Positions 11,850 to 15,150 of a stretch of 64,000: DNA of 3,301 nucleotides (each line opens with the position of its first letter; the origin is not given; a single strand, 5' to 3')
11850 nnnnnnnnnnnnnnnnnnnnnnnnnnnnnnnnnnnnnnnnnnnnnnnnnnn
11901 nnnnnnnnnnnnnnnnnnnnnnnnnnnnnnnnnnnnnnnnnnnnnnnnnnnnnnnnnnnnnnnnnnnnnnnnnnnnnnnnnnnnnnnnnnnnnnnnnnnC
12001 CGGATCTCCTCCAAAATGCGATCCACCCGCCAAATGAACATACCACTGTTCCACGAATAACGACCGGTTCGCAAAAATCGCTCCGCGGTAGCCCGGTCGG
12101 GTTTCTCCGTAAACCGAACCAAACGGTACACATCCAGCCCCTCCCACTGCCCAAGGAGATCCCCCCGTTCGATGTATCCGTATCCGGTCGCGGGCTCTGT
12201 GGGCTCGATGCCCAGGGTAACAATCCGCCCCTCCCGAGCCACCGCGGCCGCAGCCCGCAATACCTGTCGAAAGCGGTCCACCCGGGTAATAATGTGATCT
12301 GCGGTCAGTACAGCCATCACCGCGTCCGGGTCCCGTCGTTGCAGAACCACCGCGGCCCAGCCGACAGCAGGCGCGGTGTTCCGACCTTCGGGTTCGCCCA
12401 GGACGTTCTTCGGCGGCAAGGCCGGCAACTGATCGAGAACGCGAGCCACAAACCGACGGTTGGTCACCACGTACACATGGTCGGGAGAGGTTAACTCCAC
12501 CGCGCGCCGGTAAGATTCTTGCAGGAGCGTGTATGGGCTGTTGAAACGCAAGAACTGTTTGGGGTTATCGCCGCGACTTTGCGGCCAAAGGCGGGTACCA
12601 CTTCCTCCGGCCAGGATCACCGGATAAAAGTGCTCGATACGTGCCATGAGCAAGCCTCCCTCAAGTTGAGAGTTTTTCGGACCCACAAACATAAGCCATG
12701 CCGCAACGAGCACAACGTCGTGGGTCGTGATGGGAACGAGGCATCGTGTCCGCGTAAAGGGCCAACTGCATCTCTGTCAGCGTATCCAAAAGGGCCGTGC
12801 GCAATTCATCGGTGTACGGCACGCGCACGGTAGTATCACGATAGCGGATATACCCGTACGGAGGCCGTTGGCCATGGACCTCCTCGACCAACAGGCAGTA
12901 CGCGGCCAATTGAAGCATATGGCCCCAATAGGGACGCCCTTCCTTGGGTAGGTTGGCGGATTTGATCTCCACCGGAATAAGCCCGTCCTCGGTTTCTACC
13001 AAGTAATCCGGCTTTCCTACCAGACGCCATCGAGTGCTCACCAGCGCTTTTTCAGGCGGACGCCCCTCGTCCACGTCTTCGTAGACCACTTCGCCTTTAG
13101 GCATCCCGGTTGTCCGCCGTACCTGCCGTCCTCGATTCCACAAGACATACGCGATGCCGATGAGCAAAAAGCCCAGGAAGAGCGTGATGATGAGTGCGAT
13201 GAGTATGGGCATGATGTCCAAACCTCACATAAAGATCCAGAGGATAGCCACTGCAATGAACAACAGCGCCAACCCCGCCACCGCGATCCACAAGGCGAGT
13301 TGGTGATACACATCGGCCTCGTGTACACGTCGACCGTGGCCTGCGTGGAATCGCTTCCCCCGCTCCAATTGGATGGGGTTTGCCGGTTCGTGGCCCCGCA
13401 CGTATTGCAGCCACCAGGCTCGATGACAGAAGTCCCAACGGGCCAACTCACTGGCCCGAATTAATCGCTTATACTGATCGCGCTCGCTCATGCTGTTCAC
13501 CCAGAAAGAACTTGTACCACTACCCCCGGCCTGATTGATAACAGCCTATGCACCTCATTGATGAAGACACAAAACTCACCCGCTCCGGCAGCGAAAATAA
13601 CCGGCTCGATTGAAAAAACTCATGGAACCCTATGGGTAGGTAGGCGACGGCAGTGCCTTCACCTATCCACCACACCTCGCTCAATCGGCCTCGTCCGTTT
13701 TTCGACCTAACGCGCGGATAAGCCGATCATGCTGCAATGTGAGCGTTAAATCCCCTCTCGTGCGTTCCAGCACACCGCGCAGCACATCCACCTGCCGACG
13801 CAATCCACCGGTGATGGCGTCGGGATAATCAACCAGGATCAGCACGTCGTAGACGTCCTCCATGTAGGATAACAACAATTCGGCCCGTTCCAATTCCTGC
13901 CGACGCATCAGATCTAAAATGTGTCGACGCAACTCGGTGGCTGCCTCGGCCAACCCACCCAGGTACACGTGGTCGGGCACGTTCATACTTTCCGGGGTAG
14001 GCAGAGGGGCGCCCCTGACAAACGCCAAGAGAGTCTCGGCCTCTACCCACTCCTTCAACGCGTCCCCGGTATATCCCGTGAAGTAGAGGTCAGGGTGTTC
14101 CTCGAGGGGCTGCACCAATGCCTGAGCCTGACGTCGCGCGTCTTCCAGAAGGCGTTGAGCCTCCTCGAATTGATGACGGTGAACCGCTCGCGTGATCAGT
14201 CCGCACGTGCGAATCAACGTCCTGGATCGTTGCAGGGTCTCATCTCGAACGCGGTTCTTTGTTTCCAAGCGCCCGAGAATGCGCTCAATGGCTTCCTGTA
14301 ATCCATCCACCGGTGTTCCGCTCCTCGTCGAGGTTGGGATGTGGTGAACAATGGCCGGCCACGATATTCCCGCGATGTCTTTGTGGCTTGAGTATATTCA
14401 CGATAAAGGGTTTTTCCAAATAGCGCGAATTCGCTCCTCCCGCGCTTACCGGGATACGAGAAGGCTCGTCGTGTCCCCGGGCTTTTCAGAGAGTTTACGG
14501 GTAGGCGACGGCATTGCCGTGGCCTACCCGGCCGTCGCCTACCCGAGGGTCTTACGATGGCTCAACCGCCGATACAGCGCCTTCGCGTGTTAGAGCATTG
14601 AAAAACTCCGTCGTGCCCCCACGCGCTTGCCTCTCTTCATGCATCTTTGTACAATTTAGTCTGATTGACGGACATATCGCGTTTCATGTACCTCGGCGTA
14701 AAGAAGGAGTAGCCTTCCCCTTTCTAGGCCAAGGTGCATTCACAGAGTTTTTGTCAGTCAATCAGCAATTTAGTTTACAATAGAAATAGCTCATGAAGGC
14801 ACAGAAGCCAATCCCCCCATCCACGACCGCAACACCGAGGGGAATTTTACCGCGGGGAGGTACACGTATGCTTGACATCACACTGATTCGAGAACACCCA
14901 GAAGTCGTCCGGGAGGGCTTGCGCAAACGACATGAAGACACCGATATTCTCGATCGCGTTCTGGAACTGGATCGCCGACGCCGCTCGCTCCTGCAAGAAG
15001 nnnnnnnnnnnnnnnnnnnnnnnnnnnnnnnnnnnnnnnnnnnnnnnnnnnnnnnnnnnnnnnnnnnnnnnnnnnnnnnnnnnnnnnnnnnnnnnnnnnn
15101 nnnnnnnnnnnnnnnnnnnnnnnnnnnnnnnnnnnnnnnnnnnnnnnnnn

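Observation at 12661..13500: Membrane-anchored Cas4-like Fe-S nuclease split by an in-frame TGA between two TM helices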

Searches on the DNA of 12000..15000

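Call 60: search_rna_families(source=window, start=12000, end=15000, threshold=evalue, max_evalue=1)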
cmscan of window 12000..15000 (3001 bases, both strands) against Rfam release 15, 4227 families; matches with E-value up to 1: 1.
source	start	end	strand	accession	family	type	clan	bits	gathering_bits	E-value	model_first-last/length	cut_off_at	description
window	14351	14500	+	RF02132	HOXB13-AS1_1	Gene; lncRNA;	-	18.4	60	0.77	1-136/136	no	HOXB13 antisense RNA 1 conserved region 1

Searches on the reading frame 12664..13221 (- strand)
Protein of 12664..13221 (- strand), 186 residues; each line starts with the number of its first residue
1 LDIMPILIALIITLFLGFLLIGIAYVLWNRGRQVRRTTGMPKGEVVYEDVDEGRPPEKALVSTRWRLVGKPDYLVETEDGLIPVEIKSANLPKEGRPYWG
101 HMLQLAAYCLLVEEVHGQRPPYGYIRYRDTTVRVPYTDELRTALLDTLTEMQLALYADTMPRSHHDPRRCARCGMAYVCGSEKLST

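Call 3: search_protein_families(library=pfam, proteins=[window:12664-13221:-], max_evalue=1)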
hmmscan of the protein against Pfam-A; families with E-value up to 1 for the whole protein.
seq(186 aa): 4 families
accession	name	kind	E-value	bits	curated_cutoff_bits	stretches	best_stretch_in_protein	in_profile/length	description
PF01930.23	Cas_Cas4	-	1.2e-08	35.6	22.7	1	64-179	52-158/160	Domain of unknown function DUF83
PF12705.13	PDDEXK_1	-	1.8e-08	35.1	22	1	47-179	115-246/247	PD-(D/E)XK nuclease superfamily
PF13878.12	zf-C2H2_3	-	0.015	15.5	27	1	168-182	14-28/40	zinc-finger of acetyl-transferase ESCO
PF06305.16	LapA_dom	-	0.073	13.4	28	1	4-36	17-51/64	Lipopolysaccharide assembly protein A domain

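Call 4: search_protein_families(library=ncbifam, proteins=[window:12664-13221:-], max_evalue=1)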
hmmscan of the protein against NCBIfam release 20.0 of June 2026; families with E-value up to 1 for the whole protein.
seq(186 aa): 5 families
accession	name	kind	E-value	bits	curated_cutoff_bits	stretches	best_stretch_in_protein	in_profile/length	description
TIGR00372.1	cas4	equivalog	8.4e-20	71.3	65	1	57-180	58-179/180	CRISPR-associated protein Cas4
NF049935.1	cas4g_cas1g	exception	1.4e-15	56.8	560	1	54-179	62-189/546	CRISPR-associated endonuclease Cas4g/Cas1g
TIGR03491.1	TIGR03491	subfamily_domain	5.7e-05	22.2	97.45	1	96-181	121-206/462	TM0106 family RecB-like putative nuclease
NF040671.1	PLuB_AAA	exception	0.02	12.2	999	1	53-117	469-528/1256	PLuB system helicase-like protein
NF040988.1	MamL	equivalog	0.048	13.8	100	1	3-36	35-67/78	magnetosome protein MamL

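Call 20: find_related_loci(query=A3, collection=genome_contigs, flank=3000)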
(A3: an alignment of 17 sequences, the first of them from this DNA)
Query A3 (183 aa) in genome_contigs; peptide patterns used: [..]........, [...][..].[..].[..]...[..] (x = any residue, [..] = any of these).
600 stretches matched a pattern (row limit reached: there are more); 580 encode a relative of the query (tblastn E <= 1e-3); the best 80 are kept; 80 distinct loci.
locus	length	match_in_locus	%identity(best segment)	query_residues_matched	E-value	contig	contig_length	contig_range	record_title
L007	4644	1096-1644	90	1-183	1e-112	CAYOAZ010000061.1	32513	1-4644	MAG TPA_asm: uncultured Anaerolineae bacterium isolate binchicken_co219_180 genome assembly, contig: k141_703214, whole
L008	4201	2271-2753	73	21-181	1e-81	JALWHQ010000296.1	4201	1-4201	MAG: Anaerolineae bacterium isolate M17_maxbin2_scaf2bin.060 M17_NODE_31206_length_4201_cov_3.196122, whole genome shotg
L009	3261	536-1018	60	22-181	2e-64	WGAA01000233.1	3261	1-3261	MAG: Anaerolineae bacterium isolate S143_38 k151_389042, whole genome shotgun sequence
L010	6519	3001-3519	48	6-182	3e-50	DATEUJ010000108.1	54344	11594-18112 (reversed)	MAG TPA_asm: Anaerolineae bacterium isolate SMAG_U8338 k141_2658734, whole genome shotgun sequence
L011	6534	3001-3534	50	3-182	8e-50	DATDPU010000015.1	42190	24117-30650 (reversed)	MAG TPA_asm: Anaerolineae bacterium isolate SMAG_U7929 k141_3677626, whole genome shotgun sequence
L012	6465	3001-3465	52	27-181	1e-49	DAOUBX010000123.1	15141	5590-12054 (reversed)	MAG TPA_asm: Anaerolineales bacterium isolate H71_756 k91_1564486, whole genome shotgun sequence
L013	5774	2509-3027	46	9-176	3e-48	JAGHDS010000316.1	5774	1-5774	MAG: Anaerolineae bacterium isolate AUK314 PB_MBMC_268_c_000000000104, whole genome shotgun sequence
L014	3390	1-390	60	53-181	2e-48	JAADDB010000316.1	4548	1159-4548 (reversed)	MAG: Chloroflexota bacterium isolate L_MaxBin.078 contig-127_26321, whole genome shotgun sequence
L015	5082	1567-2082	49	9-183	4e-48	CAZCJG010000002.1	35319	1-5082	MAG TPA_asm: uncultured Anaerolineales bacterium isolate SRP173033_co3_125 genome assembly, contig: NODE_1243_length_353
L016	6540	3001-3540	47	2-181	8e-48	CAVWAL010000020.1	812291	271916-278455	MAG: uncultured bacterium isolate MFD01721.bin.2.215 genome assembly, contig: contig_6619, whole genome shotgun sequence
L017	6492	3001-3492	53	24-176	6e-48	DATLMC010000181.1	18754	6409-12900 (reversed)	MAG TPA_asm: Pyrinomonadaceae bacterium isolate SMAG_U13764 k141_1878824, whole genome shotgun sequence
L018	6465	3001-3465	54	35-176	7e-48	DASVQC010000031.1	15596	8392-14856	MAG TPA_asm: Pyrinomonadaceae bacterium isolate SMAG_U3196 k141_73947, whole genome shotgun sequence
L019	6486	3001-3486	48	19-183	2e-47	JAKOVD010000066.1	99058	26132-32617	MAG: Chloroflexota bacterium isolate JPNG_maxbin.037 k201_624541, whole genome shotgun sequence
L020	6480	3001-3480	48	8-176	4e-47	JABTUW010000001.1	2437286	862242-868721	MAG: Anaerolineales bacterium isolate H5_CFX7 seq001, whole genome shotgun sequence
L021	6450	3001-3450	51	32-181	3e-47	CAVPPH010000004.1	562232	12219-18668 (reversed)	MAG: uncultured Chloroflexia bacterium isolate MFD09779.bin.2.73 genome assembly, contig: contig_28208, whole genome sho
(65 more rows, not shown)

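Call 39: search_protein_families(library=padloc, proteins=[window:12664-13212:-], max_evalue=0.01)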
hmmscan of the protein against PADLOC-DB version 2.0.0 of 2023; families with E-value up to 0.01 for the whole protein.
seq(183 aa): 16 families
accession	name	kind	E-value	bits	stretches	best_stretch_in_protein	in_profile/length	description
PDLC01447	Cas4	-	7.8e-21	73.2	1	34-178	31-159/161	"CAS-I,CAS-II,CAS-III,CAS-IV,CAS-V,CAS-VI; acquisition_associated"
PDLC00943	Cas4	-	2.1e-20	71.4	1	54-177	58-179/180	CRISPR-associated protein Cas4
PDLC00944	Cas4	-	1.6e-19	68.7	1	28-176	23-176/177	Cas4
PDLC01250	Cas4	-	2.4e-19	68.3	1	53-176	51-167/168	"CAS-I,CAS-II,CAS-III,CAS-IV,CAS-V,CAS-VI; acquisition_associated"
PDLC02034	Cas4d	-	5.3e-17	60.1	1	56-177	64-181/192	-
PDLC02035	Cas4d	-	8.3e-16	56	1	54-176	55-174/196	-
PDLC01773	Cas4c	-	4.2e-14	50.5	1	57-178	79-195/229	-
PDLC01747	Cas1g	-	4.3e-14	50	1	29-176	23-176/523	-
PDLC01611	Cas4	-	3.3e-13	48.2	1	24-176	17-156/158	"CAS-I,CAS-II,CAS-III,CAS-IV,CAS-V,CAS-VI; acquisition_associated"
PDLC02083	Cas4_II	-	1.4e-12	46.4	1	61-176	72-183/186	-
PDLC02067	Cas1b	-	2.3e-12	44.5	1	53-179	46-177/533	-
PDLC00060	DruK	-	4e-07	27.7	1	54-177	133-260/347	PD-(D/E)XK nuclease superfamily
PDLC00059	DruK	-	2.6e-06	24.9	1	53-176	115-234/326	PD-(D/E)XK nuclease superfamily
PDLC02087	Cas4b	-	1.5e-05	23.2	1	60-176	72-188/189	-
PDLC01774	Cas4c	-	3.1e-05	21.8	1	57-176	68-190/213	-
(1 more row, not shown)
